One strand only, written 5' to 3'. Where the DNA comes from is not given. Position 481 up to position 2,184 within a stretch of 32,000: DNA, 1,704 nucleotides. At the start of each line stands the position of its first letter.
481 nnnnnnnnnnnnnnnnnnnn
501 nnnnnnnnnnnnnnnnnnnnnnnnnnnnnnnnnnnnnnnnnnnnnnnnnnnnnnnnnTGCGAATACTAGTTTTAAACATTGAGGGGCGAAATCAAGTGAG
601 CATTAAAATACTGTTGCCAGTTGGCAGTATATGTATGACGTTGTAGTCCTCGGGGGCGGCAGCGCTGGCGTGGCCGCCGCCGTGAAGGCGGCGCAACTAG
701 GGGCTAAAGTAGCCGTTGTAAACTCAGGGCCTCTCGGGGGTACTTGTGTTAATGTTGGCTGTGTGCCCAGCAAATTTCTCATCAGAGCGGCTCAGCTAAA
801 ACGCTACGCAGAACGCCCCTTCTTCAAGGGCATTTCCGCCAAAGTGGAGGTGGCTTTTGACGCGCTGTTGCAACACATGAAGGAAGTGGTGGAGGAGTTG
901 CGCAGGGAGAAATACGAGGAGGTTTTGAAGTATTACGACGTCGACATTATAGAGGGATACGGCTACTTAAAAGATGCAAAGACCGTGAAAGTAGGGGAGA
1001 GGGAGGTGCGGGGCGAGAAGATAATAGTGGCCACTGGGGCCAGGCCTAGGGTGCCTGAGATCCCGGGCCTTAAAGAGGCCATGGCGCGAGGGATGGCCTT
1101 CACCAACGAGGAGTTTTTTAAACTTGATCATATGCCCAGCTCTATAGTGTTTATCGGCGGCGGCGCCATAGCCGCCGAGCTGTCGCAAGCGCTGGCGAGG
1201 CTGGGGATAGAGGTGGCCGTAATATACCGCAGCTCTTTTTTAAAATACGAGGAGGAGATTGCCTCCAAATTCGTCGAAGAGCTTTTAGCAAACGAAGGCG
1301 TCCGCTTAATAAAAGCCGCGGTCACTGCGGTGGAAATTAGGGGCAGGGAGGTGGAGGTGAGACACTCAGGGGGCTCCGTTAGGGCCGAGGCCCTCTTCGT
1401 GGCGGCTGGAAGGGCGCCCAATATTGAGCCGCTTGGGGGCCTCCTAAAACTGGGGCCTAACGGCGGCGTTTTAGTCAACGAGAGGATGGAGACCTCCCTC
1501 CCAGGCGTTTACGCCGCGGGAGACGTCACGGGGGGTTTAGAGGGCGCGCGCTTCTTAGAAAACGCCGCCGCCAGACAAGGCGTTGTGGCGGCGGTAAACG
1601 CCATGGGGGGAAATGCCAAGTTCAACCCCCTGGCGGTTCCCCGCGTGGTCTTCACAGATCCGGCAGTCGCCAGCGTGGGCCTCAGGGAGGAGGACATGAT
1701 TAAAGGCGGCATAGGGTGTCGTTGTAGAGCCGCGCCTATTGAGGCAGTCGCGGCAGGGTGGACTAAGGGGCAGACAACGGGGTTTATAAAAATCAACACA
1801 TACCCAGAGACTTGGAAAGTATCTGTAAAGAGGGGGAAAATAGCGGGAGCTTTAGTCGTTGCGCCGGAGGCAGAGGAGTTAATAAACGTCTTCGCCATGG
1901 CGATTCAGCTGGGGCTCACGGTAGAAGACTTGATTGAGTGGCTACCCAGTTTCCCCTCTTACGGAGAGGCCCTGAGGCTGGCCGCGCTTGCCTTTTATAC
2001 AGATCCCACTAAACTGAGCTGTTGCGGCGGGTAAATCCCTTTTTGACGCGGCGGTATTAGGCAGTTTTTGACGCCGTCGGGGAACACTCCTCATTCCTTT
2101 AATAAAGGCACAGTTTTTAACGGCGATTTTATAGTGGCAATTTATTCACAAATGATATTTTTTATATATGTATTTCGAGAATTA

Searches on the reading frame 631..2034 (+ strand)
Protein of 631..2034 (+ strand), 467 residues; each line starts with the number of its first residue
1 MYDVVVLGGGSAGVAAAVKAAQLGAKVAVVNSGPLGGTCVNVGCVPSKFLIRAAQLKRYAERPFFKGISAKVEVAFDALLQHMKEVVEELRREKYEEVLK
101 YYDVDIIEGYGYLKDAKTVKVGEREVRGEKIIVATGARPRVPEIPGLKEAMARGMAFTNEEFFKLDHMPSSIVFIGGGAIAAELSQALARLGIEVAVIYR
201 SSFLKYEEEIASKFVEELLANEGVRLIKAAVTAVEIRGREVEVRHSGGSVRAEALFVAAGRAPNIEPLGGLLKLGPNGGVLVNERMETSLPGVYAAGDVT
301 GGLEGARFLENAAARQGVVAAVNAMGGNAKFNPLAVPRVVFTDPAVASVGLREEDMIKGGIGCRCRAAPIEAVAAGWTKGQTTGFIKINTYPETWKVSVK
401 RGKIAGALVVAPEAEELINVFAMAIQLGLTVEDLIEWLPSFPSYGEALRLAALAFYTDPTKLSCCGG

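Call 5: search_protein_families(library=pfam, proteins=[window:631-2034:+], max_evalue=0.1)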
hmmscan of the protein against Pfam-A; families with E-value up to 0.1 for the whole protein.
window:631-2034:+ (467 aa): 16 families
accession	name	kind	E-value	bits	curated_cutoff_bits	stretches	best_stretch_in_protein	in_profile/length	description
PF07992.20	Pyr_redox_2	-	1.6e-61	208.7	26.1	1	2-304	1-282/291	Pyridine nucleotide-disulphide oxidoreductase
PF02852.28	Pyr_redox_dim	-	1.1e-21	77.6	25.3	1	336-451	1-109/110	Pyridine nucleotide-disulphide oxidoreductase, dimerisation domain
PF13738.12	Pyr_redox_3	-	1.5e-16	61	30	1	5-297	1-305/305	Pyridine nucleotide-disulphide oxidoreductase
PF00070.33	Pyr_redox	-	1.6e-13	51.4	22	1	172-240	2-70/82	Pyridine nucleotide-disulphide oxidoreductase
PF12831.13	FAD_oxidored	-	2.6e-12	47.2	27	1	3-102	1-109/416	FAD dependent oxidoreductase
PF01134.28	GIDA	-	4.2e-12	46.3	22.1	2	3-137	1-150/391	Glucose inhibited division protein A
PF00890.30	FAD_binding_2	-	5.7e-07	29.5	20.4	2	3-37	1-36/414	FAD binding domain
PF13434.12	Lys_Orn_oxgnase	-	4.6e-06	26.4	21.3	1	122-224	142-243/339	L-lysine 6-monooxygenase/L-ornithine 5-monooxygenase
PF01266.30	DAO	-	4.2e-05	23.7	27.9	1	3-49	1-50/353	FAD dependent oxidoreductase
PF03486.20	HI0933_like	-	0.00031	20.7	50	1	3-33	2-32/244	HI0933-like protein Rossmann domain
PF01262.27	AlaDh_PNT_C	-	0.0011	18.9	23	1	4-31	31-58/214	Alanine dehydrogenase/PNT, C-terminal domain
PF13241.12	NAD_binding_7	-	0.004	18.2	22.1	0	171-231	9-69/104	Putative NAD(P)-binding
PF02826.25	2-Hacid_dh_C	-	0.0096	15.8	25.1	0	158-219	25-89/178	D-isomer specific 2-hydroxyacid dehydrogenase, NAD binding domain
PF13478.12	XdhC_C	-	0.028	15.4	29.7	0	173-209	2-38/125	XdhC Rossmann domain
PF13454.12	NAD_binding_9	-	0.035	14.5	21.8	1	197-260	89-153/155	FAD-NAD(P)-binding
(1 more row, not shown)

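Call 6: search_protein_families(library=ncbifam, proteins=[window:631-2034:+], max_evalue=0.1)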
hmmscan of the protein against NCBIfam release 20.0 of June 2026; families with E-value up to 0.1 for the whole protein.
window:631-2034:+ (467 aa): 118 families (the best 25 are shown)
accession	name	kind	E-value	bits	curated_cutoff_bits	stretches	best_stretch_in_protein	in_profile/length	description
TIGR02053.1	MerA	equivalog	3.7e-189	629.5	454.45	1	2-466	1-464/465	mercury(II) reductase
NF010311.1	PRK13748.1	subfamily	1.5e-99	334.4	600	1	3-467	99-560/560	mercury(II) reductase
TIGR01350.1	lipoamide_DH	equivalog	2.5e-94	316.6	408.8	1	1-460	1-459/461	dihydrolipoyl dehydrogenase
NF004991.0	PRK06370.1-3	subfamily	5.7e-89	299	620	1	1-455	35-487/509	FAD-containing oxidoreductase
NF004776.0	PRK06116.1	equivalog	9.8e-73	245.7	480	1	2-436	5-434/450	glutathione-disulfide reductase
NF004943.0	PRK06292.2-1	equivalog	6.9e-69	232.8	432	1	2-455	4-455/456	dihydrolipoyl dehydrogenase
NF004947.0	PRK06292.2-5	equivalog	2.1e-68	231.4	592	1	2-452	4-455/474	dihydrolipoyl dehydrogenase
NF004945.0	PRK06292.2-3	equivalog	1.8e-66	225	494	1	2-449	4-446/457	dihydrolipoyl dehydrogenase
NF005883.0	PRK07845.1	equivalog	2.7e-66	224.4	479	1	3-452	4-456/466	NAD(P)H-quinone dehydrogenase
NF003585.0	PRK05249.1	equivalog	2.5e-65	220.9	465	1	2-454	7-456/464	Si-specific NAD(P)(+) transhydrogenase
NF004939.0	PRK06292.1-1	equivalog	6.4e-64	216.4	435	1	2-451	6-454/476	dihydrolipoyl dehydrogenase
NF005884.0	PRK07846.1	equivalog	1.6e-63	215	501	1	2-434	4-429/454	mycothione reductase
TIGR01421.1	gluta_reduc_1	equivalog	3.5e-62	211.1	556.15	1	2-434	3-432/450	glutathione-disulfide reductase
NF004944.0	PRK06292.2-2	equivalog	1.6e-61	208.4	619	1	2-451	4-448/460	dihydrolipoyl dehydrogenase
NF004946.0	PRK06292.2-4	subfamily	8e-61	206.2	634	1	2-449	4-464/487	dihydrolipoyl dehydrogenase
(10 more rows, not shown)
